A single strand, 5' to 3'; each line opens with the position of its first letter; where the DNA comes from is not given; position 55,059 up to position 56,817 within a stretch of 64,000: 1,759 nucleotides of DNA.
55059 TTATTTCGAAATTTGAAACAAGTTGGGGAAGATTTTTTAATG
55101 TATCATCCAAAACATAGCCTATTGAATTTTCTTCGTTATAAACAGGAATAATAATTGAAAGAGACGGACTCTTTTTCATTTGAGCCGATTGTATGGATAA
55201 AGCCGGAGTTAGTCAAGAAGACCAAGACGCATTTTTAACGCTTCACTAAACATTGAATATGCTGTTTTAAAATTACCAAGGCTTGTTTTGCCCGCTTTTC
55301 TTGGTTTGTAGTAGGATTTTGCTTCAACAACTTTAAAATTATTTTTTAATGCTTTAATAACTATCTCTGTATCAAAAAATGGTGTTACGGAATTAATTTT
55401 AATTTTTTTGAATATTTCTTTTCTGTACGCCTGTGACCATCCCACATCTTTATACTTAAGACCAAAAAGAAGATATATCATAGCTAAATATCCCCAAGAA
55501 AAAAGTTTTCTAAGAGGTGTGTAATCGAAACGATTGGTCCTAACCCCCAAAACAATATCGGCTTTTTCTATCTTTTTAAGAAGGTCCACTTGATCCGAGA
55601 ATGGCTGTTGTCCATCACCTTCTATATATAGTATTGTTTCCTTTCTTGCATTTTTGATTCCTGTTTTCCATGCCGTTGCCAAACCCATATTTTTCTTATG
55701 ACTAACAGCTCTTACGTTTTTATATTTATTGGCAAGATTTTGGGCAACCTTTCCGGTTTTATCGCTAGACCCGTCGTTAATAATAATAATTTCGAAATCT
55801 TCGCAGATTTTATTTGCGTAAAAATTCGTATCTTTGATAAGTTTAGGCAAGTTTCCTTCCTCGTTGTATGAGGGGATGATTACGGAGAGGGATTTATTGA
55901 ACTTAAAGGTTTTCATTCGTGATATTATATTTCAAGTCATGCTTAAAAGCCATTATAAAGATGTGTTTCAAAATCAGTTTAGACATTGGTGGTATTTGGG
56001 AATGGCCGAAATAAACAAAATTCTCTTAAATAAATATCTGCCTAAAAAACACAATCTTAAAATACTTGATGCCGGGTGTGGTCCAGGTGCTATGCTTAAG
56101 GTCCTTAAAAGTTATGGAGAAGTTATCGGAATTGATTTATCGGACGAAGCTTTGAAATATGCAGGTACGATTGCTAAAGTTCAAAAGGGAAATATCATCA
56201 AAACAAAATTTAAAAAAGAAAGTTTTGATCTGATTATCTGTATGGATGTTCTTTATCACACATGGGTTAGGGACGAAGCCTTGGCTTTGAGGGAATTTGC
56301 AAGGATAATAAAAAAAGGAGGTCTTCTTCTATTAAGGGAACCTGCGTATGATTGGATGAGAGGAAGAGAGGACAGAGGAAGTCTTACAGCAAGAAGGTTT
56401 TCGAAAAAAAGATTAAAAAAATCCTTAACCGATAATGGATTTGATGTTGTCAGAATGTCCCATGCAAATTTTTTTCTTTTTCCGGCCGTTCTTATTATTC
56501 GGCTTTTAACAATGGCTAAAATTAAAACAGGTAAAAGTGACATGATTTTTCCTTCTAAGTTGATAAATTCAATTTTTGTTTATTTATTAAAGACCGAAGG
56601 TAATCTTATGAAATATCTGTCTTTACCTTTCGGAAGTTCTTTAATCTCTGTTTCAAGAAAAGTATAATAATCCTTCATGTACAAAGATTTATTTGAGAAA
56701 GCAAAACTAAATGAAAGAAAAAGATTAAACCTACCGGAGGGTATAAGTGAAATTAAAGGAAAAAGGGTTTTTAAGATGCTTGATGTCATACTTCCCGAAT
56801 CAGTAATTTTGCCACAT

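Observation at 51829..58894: dTDP-sugar tailoring cassette predicting a C-methylated amino-6-deoxyhexose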

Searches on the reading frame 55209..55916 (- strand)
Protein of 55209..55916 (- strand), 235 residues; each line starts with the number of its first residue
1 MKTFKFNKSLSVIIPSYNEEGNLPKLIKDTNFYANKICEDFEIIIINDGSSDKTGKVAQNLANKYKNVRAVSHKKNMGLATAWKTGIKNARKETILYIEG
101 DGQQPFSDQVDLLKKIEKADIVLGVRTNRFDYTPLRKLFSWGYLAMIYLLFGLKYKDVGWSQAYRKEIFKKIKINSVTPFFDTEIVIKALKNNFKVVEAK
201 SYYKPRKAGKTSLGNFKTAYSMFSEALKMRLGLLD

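Call 3: search_protein_families(library=pfam, proteins=[window:55209-55916:-], max_evalue=0.01)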
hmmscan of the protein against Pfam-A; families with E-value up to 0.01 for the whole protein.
window:55209-55916:- (235 aa): 3 families
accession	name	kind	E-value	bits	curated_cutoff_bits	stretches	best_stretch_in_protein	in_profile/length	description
PF00535.33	Glycos_transf_2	-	8.9e-26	91.2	23.3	1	11-171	1-166/168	Glycosyl transferase family 2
PF10111.15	Glyco_tranf_2_2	-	4.1e-09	36.8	27.3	1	11-104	1-94/276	Glycosyltransferase like family 2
PF13641.12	Glyco_tranf_2_3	-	0.00042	20.8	27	1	10-101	3-96/230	Glycosyltransferase like family 2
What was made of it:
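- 55209..55916 (-): GT2b: 235-aa soluble family-2 glycosyltransferase. Candidate polyprenyl-phosphate sugar synthase of the DPMS/ArnC/GtrB type. PF00535 91 bits (call 3).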

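Call 4: search_protein_families(library=ncbifam, proteins=[window:55209-55916:-], max_evalue=0.01)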
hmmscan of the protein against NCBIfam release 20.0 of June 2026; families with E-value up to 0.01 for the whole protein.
window:55209-55916:- (235 aa): 23 families
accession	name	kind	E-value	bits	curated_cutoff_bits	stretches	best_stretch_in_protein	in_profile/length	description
NF007986.1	PRK10714.1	equivalog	3.9e-20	72.1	529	1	8-172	6-172/316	undecaprenyl-phosphate 4-deoxy-4-formamido-L-arabinose transferase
TIGR03937.1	PgaC_IcaA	equivalog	5.8e-19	68.3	422.3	1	8-102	45-136/407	poly-beta-1,6-N-acetyl-D-glucosamine synthase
NF047588.1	GlcsyltransPgfSStrep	equivalog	9.5e-16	57.9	500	1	10-129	3-124/308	glycosyltransferase PgfS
NF007482.0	PRK10073.1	equivalog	4.9e-15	55.4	423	1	8-102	6-96/334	glycosyltransferase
TIGR04182.1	glyco_TIGR04182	equivalog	1.6e-14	54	325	1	11-225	3-213/293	S-layer glycoprotein N-glycosyltransferase AglJ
NF041875.1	EPS_EpsD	equivalog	3e-14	53.2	370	1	10-104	1-92/325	exopolysaccharide biosynthesis glycosyltransferase EpsD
TIGR04283.1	glyco_like_mftF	equivalog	6.7e-13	48.7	182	1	10-181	1-160/221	TIGR04283 family arsenosugar biosynthesis glycosyltransferase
NF047683.1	TeichurnBiosyTuaG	equivalog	5.7e-11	42.5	400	1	7-103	5-98/252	teichuronic acid biosynthesis protein TuaG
NF041391.1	DPhHxTase_Halo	equivalog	6.7e-11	41.6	375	1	16-222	3-201/213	dolichyl-phosphate hexose transferase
NF058614.1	PPMAGASynPpgS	equivalog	6.3e-10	38.8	370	1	12-129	4-116/226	polyprenyl-phospho-N-acetylgalactosaminyl synthase PpgS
NF038302.1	EPS_HpsE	equivalog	1.3e-09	37.5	300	1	10-102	3-97/307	hormogonium polysaccharide biosynthesis glycosyltransferase HpsE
NF053739.1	GlytfEpsEBac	equivalog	4.5e-08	32.4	450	1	10-122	3-116/265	glycosyltransferase EpsE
NF050050.1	ProtGlycPglI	equivalog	1.1e-07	31.6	500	1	9-117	3-109/306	GalNAc(5)-diNAcBac-PP-undecaprenol beta-1,3-glucosyltransferase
TIGR03965.1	mycofact_glyco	equivalog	1.2e-07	31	280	1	8-101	74-164/467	mycofactocin biosynthesis glycosyltransferase MftF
NF010496.0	PRK13915.1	equivalog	4.5e-06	26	262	1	4-110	27-135/307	glucosyl-3-phosphoglycerate synthase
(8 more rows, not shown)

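Call 54: search_solved_structures(query=window:55209-55916:-, max_evalue=0.0001)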
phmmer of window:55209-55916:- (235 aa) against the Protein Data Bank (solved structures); distinct sequences matched with E-value up to 0.0001: 17.
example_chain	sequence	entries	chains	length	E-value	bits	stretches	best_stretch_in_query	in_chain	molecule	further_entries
5mlz_A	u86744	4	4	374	1.9e-14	57.3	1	8-218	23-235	Dolichol monophosphate mannose synthase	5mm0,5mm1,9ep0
9hwj_A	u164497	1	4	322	2.2e-13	53.8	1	8-169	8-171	Undecaprenyl-phosphate 4-deoxy-4-formamido-L-arabinose transferase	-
9bhc_C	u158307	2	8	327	3.8e-12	49.8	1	8-169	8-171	Undecaprenyl-phosphate 4-deoxy-4-formamido-L-arabinose transferase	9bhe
8vxh_A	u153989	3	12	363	4.9e-12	49.4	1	8-169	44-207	Undecaprenyl-phosphate 4-deoxy-4-formamido-L-arabinose transferase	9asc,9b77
5eke_A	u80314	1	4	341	1.2e-10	44.9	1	9-138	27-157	Uncharacterized glycosyltransferase sll0501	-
5ekp_C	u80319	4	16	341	1.3e-10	44.8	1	9-138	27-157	Uncharacterized glycosyltransferase sll0501 | Glycosyltransferase sll0501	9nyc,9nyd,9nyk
9nye_A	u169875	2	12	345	1.4e-10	44.7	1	9-138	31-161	Glycosyltransferase sll0501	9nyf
6p61_A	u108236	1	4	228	1.2e-09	41.6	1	8-115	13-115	Glycosyltransferase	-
3bcv_A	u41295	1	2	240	7.6e-09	39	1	9-102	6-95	Putative glycosyltransferase protein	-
2z87_A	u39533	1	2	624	3.6e-08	36.8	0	8-122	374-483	Chondroitin synthase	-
2z86_A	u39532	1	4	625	3.6e-08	36.8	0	8-122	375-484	Chondroitin synthase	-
5hea_A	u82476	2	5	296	1.4e-06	31.6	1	9-102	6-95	Putative glycosyltransferase (GalT1)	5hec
8vh7_A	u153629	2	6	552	4.8e-05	26.6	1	7-101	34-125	Heparosan synthase B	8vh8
8viw_A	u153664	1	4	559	4.9e-05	26.6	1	7-101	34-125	Heparosan synthase B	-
3l7j_A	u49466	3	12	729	8.3e-05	25.8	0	10-105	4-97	Teichoic acid biosynthesis protein F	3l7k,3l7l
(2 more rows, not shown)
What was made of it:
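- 55209..55916 (-): Best solved relatives are DPMS 5mlz (E 2e-14, residues 8-218), three ArnC entries and GtrB (call 54).
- On Polyprenyl-phosphate glycosyltransferase (DPMS/ArnC/GtrB type GT2): For GT2b the seven best solved matches are DPMS, ArnC (three entries) and GtrB (three entries) (call 54).
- GT2b is closest to DPMS, ArnC and GtrB (call 54). There are two paralogous DPMS/ArnC-like GT2s (calls 3, 54).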

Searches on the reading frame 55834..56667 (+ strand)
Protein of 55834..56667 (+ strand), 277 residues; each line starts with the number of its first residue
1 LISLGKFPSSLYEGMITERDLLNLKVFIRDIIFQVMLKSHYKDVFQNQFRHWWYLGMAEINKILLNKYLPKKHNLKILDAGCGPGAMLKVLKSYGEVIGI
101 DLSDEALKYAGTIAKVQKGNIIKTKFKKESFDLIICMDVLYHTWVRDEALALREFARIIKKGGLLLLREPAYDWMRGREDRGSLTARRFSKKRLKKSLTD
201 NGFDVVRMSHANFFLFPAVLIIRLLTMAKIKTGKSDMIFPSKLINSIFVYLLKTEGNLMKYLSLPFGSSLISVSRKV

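Call 3: search_protein_families(library=pfam, proteins=[window:55834-56667:+], max_evalue=0.01)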
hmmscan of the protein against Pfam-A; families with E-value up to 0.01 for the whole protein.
window:55834-56667:+ (277 aa): 17 families
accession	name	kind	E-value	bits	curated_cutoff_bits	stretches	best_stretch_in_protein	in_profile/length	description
PF08241.18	Methyltransf_11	-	4.2e-20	72.6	21.2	1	78-166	1-94/95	Methyltransferase domain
PF13649.12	Methyltransf_25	-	1.8e-17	64.3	27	1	77-163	1-97/97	Methyltransferase domain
PF13847.12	Methyltransf_31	-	2.8e-17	63.2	27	1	72-171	2-113/145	Methyltransferase domain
PF13489.12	Methyltransf_23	-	4.6e-16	59.4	27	1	64-208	12-139/164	Methyltransferase domain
PF08242.18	Methyltransf_12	-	4.6e-12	47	30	1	78-165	1-98/98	Methyltransferase domain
PF05148.21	Methyltransf_8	-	2.3e-07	31.4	27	1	40-215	43-192/219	Hypothetical methyltransferase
PF20922.3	Anamorsin_N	-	7.4e-05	23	27.1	1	119-172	40-92/163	Anamorsin, N-terminal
PF01209.24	Ubie_methyltran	-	0.00011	22.1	20.1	1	60-167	34-151/233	ubiE/COQ5 methyltransferase family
PF01739.24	CheR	-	0.00016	21.7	27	1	117-167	123-173/195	CheR methyltransferase, SAM binding domain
PF02353.26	CMAS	-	0.00025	20.9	27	1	67-168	56-165/273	Mycolic acid cyclopropane synthetase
PF01728.25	FtsJ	-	0.00034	21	24.1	1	72-165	20-115/181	FtsJ-like methyltransferase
PF07021.18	MetW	-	0.00037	20.6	21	1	75-161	15-104/193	Methionine biosynthesis protein MetW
PF01750.23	HycI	-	0.0013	19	23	1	65-129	7-71/130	Hydrogenase maturation protease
PF05175.20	MTS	-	0.0045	17.1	23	1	64-120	22-81/170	Methyltransferase small domain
PF03291.22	mRNA_G-N7_MeTrfase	-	0.0058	16.2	26.6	0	60-112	44-102/315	mRNA (guanine-N(7))-methyltransferase domain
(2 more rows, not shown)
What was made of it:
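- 55939..56667 (+): MT1: 242-aa class I SAM methyltransferase, substrate unknown, with one hydrophobic C-terminal segment. Methyltransf_11 72.6 bits (call 3).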

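Call 4: search_protein_families(library=ncbifam, proteins=[window:55834-56667:+], max_evalue=0.01)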
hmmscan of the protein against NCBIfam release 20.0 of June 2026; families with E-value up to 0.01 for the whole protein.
window:55834-56667:+ (277 aa): 33 families (the best 25 are shown)
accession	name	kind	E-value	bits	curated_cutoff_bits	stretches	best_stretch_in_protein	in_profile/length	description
NF045667.1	MTase_DVU1556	equivalog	1.9e-16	60.2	155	1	72-208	21-165/213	DVU_1556 family methyltransferase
TIGR02072.1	BioC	equivalog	4.6e-14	52.8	184.95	1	67-175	25-140/244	malonyl-ACP O-methyltransferase BioC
TIGR01983.1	UbiG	equivalog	4.9e-10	39.1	102.95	1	70-167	46-151/228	bifunctional 2-polyprenyl-6-hydroxyphenol methylase/3-demethylubiquinol 3-O-methyltransferase UbiG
TIGR02021.1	BchM-ChlM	equivalog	6.3e-10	38.8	158.9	1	48-162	28-150/218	magnesium protoporphyrin IX methyltransferase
NF007610.0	PRK10258.1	equivalog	1.1e-09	38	342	1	65-165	34-136/251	malonyl-ACP O-methyltransferase BioC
NF043040.1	corrin_prot_MT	hypoth_equivalog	1.2e-09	37.9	180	1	73-167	41-147/216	corrinoid protein-associated methyltransferase CpaM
TIGR04345.1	ovoA_Cterm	equivalog_domain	1.9e-07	30.9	170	1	56-116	25-85/242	putative 4-mercaptohistidine N1-methyltransferase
TIGR01934.1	MenG_MenH_UbiE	subfamily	2.3e-07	30.4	158.35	1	65-169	31-143/223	ubiquinone/menaquinone biosynthesis methyltransferase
NF001244.0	PRK00216.1-5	equivalog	3.4e-07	29.8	216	1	65-167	40-153/236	bifunctional demethylmenaquinone methyltransferase/2-methoxy-6-polyprenyl-1,4-benzoquinol methylase UbiE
NF004452.0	PRK05785.1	equivalog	4.2e-07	29.7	207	1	72-161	50-139/228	hypothetical protein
NF008686.0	PRK11705.1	equivalog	5.1e-06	25.8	400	1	56-168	149-266/383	cyclopropane fatty acyl phospholipid synthase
NF041537.1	ArsM_AhpD_UU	exception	1.3e-05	24.2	510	1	76-167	79-180/345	arsenite methyltransferase/AhpD domain selenoprotein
NF041536.1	ArsM_DUF2284_UU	exception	1.3e-05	23.7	575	1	76-168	79-181/459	arsenite methyltransferase/DUF2284 domain selenoprotein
NF047649.1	MTase_UXPK_star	exception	2.8e-05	23.3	460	1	77-168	81-182/283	methyltransferase/UXPK-star double selenoprotein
NF008264.0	PRK11036.1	equivalog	4.3e-05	23.1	366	1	61-166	35-146/261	tRNA uridine 5-oxyacetic acid(34) methyltransferase CmoM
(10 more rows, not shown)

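Call 33: search_solved_structures(query=window:55939-56667:+, max_evalue=0.001)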
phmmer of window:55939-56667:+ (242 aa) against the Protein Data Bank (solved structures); distinct sequences matched with E-value up to 0.001: 26.
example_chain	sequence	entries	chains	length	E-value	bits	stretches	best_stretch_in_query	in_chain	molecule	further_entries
1ve3_A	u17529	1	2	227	2e-09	40.4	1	19-132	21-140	hypothetical protein PH0226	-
5wp4_A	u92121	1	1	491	1.9e-06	30.6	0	27-134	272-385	Phosphoethanolamine N-methyltransferase 1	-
6uak_A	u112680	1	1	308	2.6e-06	30.2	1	29-131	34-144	SAM dependent methyltransferase LahSB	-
9rfr_A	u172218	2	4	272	3.1e-06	29.9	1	28-144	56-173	Ubiquinone biosynthesis O-methyltransferase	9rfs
5wp5_A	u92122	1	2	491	3.8e-06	29.6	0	35-134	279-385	Phosphomethylethanolamine N-methyltransferase 2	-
6uv6_A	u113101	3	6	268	4.8e-06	29.3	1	33-134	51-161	D-glucose O-methyltransferase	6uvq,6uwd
3mgg_A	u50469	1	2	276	8.4e-06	28.5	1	38-134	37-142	Methyltransferase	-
3dli_A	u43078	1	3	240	1.7e-05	27.5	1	10-87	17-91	methyltransferase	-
3l8d_A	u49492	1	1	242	2.1e-05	27.2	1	17-130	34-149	Methyltransferase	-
1xxl_A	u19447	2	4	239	2.3e-05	27.1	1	40-133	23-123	YcgJ protein | ycgJ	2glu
21zq_A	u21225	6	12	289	3.6e-05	26.4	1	40-134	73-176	MitM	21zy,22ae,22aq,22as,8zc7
4mwz_A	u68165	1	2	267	4.1e-05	26.3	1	27-143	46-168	Phosphoethanolamine N-methyltransferase, putative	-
4iv0_A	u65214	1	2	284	4.7e-05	26.1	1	27-143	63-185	Phosphoethanolamine N-methyltransferase, putative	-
1vlm_A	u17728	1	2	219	4.8e-05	26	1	5-172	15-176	SAM-dependent methyltransferase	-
2p8j_A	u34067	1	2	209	5.5e-05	25.9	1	41-132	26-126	S-adenosylmethionine-dependent methyltransferase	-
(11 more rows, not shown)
